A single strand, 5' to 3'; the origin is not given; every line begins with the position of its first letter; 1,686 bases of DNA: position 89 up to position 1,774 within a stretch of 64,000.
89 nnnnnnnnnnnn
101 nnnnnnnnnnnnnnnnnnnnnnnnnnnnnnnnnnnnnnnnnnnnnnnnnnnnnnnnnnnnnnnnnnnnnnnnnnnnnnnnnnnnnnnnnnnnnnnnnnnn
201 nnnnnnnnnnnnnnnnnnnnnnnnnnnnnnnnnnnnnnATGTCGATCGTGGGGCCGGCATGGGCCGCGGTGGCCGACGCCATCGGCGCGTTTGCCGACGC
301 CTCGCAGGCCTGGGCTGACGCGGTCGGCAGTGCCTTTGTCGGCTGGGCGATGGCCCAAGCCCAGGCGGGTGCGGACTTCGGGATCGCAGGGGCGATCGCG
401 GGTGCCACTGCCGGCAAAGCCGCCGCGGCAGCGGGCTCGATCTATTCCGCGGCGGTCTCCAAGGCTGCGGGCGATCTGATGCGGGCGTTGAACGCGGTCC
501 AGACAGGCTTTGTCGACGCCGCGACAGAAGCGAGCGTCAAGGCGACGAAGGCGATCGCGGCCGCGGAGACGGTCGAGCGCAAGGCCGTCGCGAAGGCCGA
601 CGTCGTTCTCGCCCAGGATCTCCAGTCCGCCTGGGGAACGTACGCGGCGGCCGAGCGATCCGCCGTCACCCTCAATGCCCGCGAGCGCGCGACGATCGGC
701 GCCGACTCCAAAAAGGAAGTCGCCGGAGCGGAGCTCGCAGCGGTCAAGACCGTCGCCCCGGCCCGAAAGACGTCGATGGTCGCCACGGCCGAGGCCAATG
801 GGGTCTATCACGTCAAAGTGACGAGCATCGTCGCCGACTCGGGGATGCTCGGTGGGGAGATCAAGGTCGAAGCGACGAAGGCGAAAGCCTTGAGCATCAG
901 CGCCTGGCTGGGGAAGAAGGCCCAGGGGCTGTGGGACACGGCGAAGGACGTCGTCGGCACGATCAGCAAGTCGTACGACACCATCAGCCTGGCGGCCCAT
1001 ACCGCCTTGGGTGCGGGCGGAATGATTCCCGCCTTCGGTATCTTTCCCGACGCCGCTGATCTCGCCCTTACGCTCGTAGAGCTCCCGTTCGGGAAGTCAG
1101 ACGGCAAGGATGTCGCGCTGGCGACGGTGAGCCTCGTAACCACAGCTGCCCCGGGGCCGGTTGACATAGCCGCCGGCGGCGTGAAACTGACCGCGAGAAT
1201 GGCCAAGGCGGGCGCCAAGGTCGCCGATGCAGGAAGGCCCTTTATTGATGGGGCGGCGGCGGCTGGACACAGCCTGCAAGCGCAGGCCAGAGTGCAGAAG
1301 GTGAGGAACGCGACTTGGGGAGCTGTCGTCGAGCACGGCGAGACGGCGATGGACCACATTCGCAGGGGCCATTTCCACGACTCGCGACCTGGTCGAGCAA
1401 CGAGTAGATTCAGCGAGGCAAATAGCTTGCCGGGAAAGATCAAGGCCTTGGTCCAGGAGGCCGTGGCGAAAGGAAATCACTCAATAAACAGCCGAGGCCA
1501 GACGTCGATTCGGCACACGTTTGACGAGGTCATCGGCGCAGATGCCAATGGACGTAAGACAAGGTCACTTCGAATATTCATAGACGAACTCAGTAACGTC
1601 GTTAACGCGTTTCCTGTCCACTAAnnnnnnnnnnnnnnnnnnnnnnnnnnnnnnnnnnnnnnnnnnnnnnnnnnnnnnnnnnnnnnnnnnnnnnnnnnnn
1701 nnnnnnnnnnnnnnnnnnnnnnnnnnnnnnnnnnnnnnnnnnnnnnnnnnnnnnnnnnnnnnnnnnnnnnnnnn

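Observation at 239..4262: Tandem polymorphic toxin / immunity cassettes built on an unrecognised Ala/Gly-rich N-terminal module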

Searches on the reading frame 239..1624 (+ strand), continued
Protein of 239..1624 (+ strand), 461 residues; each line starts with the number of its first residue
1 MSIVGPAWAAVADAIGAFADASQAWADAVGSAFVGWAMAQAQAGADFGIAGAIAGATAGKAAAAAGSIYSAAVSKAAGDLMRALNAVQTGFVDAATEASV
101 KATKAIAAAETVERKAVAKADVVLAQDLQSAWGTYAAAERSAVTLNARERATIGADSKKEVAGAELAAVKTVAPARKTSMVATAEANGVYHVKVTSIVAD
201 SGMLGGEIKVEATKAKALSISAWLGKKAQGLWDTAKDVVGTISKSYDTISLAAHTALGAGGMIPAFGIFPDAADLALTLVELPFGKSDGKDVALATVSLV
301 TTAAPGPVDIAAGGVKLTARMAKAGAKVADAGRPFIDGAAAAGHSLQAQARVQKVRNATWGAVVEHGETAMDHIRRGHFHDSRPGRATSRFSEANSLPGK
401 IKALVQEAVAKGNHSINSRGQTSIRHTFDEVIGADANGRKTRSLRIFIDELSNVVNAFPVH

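Call 35: find_encoding_contigs(protein=P0051, flank=10000, max_places=4)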
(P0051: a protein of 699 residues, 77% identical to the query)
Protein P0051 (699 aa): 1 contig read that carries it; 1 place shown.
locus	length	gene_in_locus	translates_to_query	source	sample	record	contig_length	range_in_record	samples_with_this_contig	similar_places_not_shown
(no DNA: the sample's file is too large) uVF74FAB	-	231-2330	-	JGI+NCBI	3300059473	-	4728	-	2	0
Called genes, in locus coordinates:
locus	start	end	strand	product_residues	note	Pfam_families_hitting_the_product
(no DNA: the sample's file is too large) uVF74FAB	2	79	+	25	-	?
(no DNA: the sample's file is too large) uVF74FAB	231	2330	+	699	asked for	PF11187:Mbeg1-like (weak), PF26363:Phospholipase-like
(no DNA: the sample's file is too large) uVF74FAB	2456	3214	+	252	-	PF00023:Ank (faint), PF13637:Ank_4 (faint), PF13606:Ank_3 (faint), PF13857:Ank_5 (faint), PF12796:Ank_2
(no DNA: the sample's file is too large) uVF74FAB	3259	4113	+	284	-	PF00023:Ank (faint), PF13606:Ank_3 (faint), PF13857:Ank_5 (faint), PF12796:Ank_2, PF13637:Ank_4 (weak)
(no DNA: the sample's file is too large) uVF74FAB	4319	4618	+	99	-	-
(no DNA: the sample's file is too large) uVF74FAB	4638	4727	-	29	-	?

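Call 36: find_homologous_proteins(query=L011:3347-4336:+, max_evalue=0.001)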
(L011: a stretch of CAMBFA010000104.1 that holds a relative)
Query L011:3347-4336:+ (330 aa): 1 proteins with E <= 0.001 among 8000 candidates.
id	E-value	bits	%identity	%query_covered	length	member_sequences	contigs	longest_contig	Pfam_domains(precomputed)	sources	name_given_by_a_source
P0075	8.7e-49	185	79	37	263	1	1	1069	-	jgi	jgi:hypothetical protein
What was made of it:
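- Tried and rejected: A word-indexed search with the N-terminal 330 aa of the head gave one fragment only (call 36).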

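Call 50: find_encoding_contigs(protein=P0004, flank=6000, max_places=3)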
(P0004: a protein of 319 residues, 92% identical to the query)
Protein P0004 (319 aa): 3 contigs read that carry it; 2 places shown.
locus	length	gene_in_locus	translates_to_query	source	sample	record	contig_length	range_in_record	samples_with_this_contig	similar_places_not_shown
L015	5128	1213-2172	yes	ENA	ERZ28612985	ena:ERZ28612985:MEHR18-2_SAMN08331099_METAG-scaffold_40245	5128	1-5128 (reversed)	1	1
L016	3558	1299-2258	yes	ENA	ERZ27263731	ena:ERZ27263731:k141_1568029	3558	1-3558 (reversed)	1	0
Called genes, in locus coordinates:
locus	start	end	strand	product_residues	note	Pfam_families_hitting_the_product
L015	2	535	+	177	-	?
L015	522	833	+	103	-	-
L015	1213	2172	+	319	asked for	-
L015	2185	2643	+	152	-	-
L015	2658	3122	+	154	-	-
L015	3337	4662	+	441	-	-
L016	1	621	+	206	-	?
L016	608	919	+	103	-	-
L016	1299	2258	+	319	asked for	-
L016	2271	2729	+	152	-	-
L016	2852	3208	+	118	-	-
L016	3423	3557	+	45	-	?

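Call 51: find_encoding_contigs(protein=P0002, flank=6000, max_places=2)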
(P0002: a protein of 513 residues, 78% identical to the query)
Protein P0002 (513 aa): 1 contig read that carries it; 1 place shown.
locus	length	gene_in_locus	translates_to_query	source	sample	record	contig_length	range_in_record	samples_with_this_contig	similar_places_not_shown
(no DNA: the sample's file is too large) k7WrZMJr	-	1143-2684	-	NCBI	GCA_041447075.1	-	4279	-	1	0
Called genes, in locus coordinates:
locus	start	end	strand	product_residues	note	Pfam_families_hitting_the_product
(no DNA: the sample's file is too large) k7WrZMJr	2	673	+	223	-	?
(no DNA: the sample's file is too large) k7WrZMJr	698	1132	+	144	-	PF14567:SUKH_5, PF09346:SMI1_KNR4, PF14568:SUKH_6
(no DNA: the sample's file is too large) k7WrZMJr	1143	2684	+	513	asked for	-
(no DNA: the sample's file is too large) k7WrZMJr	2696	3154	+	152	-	-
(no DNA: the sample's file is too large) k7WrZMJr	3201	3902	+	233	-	-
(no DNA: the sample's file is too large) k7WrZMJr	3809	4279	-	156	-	?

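Call 59: search_protein_families(library=pfam, proteins=[P0049, P0010, P0021, P0001, P0009, P0045, P0047, P0026], max_evalue=5)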
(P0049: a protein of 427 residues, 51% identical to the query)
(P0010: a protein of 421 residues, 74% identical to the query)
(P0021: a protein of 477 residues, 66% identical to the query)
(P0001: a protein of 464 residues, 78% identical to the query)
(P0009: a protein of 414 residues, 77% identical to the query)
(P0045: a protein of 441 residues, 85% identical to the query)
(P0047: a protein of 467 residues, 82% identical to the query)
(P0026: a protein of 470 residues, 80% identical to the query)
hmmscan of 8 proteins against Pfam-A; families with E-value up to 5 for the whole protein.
P0049 (427 aa): 1 family
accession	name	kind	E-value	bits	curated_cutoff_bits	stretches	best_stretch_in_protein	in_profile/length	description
PF07504.19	FTP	-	0.19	12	21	1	149-174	12-37/51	Fungalysin/Thermolysin Propeptide Motif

P0010 (421 aa): 1 family
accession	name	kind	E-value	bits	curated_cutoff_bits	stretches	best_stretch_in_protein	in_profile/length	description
PF14436.11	EndoU_bacteria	-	0.021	15.7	25.3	1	353-418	65-128/129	Bacterial EndoU nuclease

P0021 (477 aa): 1 family
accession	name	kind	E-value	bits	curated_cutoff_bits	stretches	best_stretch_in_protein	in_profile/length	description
PF14436.11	EndoU_bacteria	-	0.0093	16.8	25.3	1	409-473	65-127/129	Bacterial EndoU nuclease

P0001 (464 aa): 0 families

P0009 (414 aa): 0 families

P0045 (441 aa): 0 families

P0047 (467 aa): 0 families

P0026 (470 aa): 0 families

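Call 63: search_protein_families(library=ncbifam, proteins=[L015:2658-3119:+, L015:522-830:+, L001:11394-11735:+, L003:6585-6977:+, L004:3266-3847:+, L004:623-1210:+], max_evalue=10)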
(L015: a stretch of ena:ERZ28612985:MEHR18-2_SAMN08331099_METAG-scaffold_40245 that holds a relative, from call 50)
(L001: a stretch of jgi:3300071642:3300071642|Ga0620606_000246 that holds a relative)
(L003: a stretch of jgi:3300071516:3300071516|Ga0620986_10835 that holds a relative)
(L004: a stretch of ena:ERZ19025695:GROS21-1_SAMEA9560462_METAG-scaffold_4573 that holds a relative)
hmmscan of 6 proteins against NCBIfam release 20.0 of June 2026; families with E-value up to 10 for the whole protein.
L015:2658-3119:+ (154 aa): 1 family
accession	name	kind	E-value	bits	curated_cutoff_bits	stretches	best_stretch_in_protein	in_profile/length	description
NF010449.0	PRK13875.1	subfamily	5.5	6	442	1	42-127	278-362/443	conjugal transfer protein TrbL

L015:522-830:+ (103 aa): 0 families

L001:11394-11735:+ (114 aa): 0 families

L003:6585-6977:+ (131 aa): 0 families

L004:3266-3847:+ (194 aa): 1 family
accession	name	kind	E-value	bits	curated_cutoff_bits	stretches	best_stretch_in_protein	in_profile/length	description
NF003456.0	PRK05057.1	equivalog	0.077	12.9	195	1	137-170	131-167/173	shikimate kinase AroK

L004:623-1210:+ (196 aa): 0 families

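Call 69: search_protein_families(library=pfam, proteins=[P0036, P0060], max_evalue=5)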
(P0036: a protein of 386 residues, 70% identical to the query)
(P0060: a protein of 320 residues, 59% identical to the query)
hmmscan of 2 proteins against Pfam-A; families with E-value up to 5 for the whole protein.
P0036 (386 aa): 2 families
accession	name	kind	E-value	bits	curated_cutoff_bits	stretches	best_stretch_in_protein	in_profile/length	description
PF14411.12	LHH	-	2.5e-12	47.2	23.3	1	300-376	4-75/76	A nuclease of the HNH/ENDO VII superfamily with conserved LHH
PF07504.19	FTP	-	0.049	13.9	21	1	98-127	12-41/51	Fungalysin/Thermolysin Propeptide Motif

P0060 (320 aa): 3 families
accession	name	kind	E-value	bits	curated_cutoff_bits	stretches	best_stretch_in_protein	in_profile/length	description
PF14414.12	WHH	-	2.7e-15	56.2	25.1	1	284-320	5-41/43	A nuclease of the HNH/ENDO VII superfamily with conserved WHH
PF12639.13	Colicin-DNase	-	7e-12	46.4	25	1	240-314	5-96/96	DNase/tRNase domain of colicin-like bacteriocin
PF04763.17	DUF562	-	0.25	11.3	25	1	116-157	80-121/146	Protein of unknown function (DUF562)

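Call 94: find_related_loci(query=L011:3347-3940:+, collection=metagenome_contigs, flank=8000)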
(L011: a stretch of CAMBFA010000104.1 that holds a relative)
Query L011:3347-3940:+ (198 aa) in metagenome_contigs; peptide patterns used: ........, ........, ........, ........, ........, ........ (x = any residue, [..] = any of these).
600 stretches matched a pattern (row limit reached: there are more); 1 encode a relative of the query (tblastn E <= 1e-3); 1 distinct loci.
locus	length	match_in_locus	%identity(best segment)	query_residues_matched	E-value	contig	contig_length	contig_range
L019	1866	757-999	81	118-198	3e-20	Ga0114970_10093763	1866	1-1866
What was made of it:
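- Its N-terminus could not be confirmed in other loci (calls 36, 94).
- Tried and rejected: A metagenome scan gave one partial locus (call 94).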

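Call 98: search_protein_families(library=phrogs, proteins=[window:239-1621:+, L011:3347-8080:+], max_evalue=0.01)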
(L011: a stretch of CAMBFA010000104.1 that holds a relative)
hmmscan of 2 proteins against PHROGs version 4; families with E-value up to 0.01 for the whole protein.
window:239-1621:+ (461 aa): 0 families

L011:3347-8080:+ (1578 aa): 0 families

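Call 99: search_protein_families(library=padloc, proteins=[window:239-1621:+, L011:3347-8080:+], max_evalue=0.01)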
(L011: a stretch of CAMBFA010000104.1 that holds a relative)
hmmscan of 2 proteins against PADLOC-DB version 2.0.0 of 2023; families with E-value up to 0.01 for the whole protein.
window:239-1621:+ (461 aa): 0 families

L011:3347-8080:+ (1578 aa): 0 families

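Call 100: search_solved_structures(query=L011:3515-7200:+, max_evalue=1)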
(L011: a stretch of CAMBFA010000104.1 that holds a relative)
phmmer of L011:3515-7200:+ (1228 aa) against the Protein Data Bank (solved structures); distinct sequences matched with E-value up to 1: 0.

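Call 101: search_dna_similar(query=window:239-1621:+, collection=phages, mode=protein, max_evalue=0.001, max_rows=5)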
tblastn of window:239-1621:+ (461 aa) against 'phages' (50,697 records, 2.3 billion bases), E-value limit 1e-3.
No match.
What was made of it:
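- There are no PHROGs hits and no phage-genome matches (calls 98, 101).
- Tried and rejected: Phage genomes gave no match (call 101).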

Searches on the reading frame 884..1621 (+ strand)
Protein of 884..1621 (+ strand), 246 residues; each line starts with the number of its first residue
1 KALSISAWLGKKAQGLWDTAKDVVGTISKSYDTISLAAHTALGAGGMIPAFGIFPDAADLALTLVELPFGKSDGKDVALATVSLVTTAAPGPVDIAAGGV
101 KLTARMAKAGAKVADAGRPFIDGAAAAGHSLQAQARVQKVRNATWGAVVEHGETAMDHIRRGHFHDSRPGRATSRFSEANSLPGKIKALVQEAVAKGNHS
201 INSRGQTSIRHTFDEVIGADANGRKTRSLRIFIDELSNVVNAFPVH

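Call 54: predict_structure(alignment_id=A3)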
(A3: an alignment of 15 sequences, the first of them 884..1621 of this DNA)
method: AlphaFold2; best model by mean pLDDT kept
length: 246 residues; sequences in the alignment: 15
mean_pLDDT: 44.5   pTM: 0.29
mean pLDDT of the five models: 44.5, 43.3, 42.7, 40.8, 39.2
residues with pLDDT >= 90: 0; 70-90: 45; 50-70: 22; < 50: 179
segments of 3 or more residues with pLDDT < 50: 1-179
pLDDT, mean of each block of 10 residues (from residue 1): 36 39 38 34 31 42 43 44 40 28 28 26 27 25 23 32 30 37 72 79 77 75 75 72 69
secondary structure, 60 per line:
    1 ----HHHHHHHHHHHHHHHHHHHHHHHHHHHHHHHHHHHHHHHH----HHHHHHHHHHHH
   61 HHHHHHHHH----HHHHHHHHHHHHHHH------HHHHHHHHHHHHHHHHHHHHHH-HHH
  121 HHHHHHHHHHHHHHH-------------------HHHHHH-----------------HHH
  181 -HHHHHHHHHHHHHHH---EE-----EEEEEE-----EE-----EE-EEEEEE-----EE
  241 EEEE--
elements in order: H5-44 H49-69 H74-88 H95-116 H118-135 H155-160 H182-196 E207-212 E228-233 E239-244
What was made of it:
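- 872..1231 (+): T1 linker type A (aa 212-331), shared by 45 of the 76 family sequences examined (74 relatives plus T1 and T2). It looks PT-TG-like by eye but this is not statistically supported. The AF2 model is helical but low-confidence (call 54).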

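Call 62: fold_search(model_id=the predicted structure, library=pdb)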
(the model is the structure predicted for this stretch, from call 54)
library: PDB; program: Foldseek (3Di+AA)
matches with E <= 10: 191; with E <= 0.001: 0
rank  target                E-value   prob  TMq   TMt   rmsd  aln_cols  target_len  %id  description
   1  3nja_C                2.4e-01  0.15  0.11  0.19  13.3        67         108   10  The crystal structure of the PAS domain of a GGDEF family protein from Chromobacterium violaceum ATCC 12472. (released 2010-08-18)
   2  7ath                  2.4e-01  0.13  0.10  0.16  14.0        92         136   18  Crystal structure of UipA (released 2021-10-06)
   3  4iqz_C                3.5e-01  0.35  0.08  0.11   8.2        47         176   17  The crystal structure of a large insert in RNA polymerase (RpoC) subunit from E. coli (released 2013-02-13)
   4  2yh9_B                5.7e-01  0.25  0.12  0.36   9.2        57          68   16  Crystal structure of the dimeric BamE from E. coli (released 2011-06-29)
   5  7jrk_A                5.7e-01  0.20  0.12  0.30  13.0        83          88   11  The Structure of BamE from Pseudomonas aeruginosa (released 2021-10-13)
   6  6l18                  8.2e-01  0.51  0.10  0.10   2.2        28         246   14  XFEL structure of T4dCH D179N mutant complex with natively expressed dTMP (released 2019-12-04)
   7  1b49_A                8.8e-01  0.28  0.11  0.11   5.4        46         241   13  DCMP HYDROXYMETHYLASE FROM T4 (PHOSPHATE-BOUND) (released 1999-01-13)
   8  2yh9_A                9.3e-01  0.20  0.13  0.38   9.1        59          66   15  Crystal structure of the dimeric BamE from E. coli (released 2011-06-29)
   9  7z4b_EA               9.3e-01  0.02  0.09  0.08  51.6       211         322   13  Bacteriophage SU10 virion (C1) (released 2022-12-28)
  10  3m3i_A                9.9e-01  0.18  0.12  0.16   5.0        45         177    7  Hypothetical protein from Leishmania major (released 2010-03-23)
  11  3m3i_B                9.9e-01  0.18  0.12  0.16   4.9        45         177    7  Hypothetical protein from Leishmania major (released 2010-03-23)
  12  3m3i_C                9.9e-01  0.18  0.12  0.16   4.9        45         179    7  Hypothetical protein from Leishmania major (released 2010-03-23)
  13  3m3i_F                1.1e+00  0.16  0.12  0.16   4.8        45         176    7  Hypothetical protein from Leishmania major (released 2010-03-23)
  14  4c0f_A                1.1e+00  0.12  0.13  0.28  15.3        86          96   16  Structure of the NOT-box domain of human CNOT2 (released 2013-10-09)
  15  1b5d_A                1.2e+00  0.35  0.11  0.11   4.1        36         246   17  DCMP Hydroxymethylase from T4 (Intact) (released 1999-01-13)
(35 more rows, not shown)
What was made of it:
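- On Bacterial EndoU nuclease (PF14436) for CT1: The AF2 model is too poor to judge (pLDDT 44.5) and Foldseek's best E is 0.24 (calls 54, 62).
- Tried and rejected: The AF2 model of linker A plus CT1 was poor (pLDDT 44.5), and Foldseek's best E was 0.24 (calls 54, 62).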
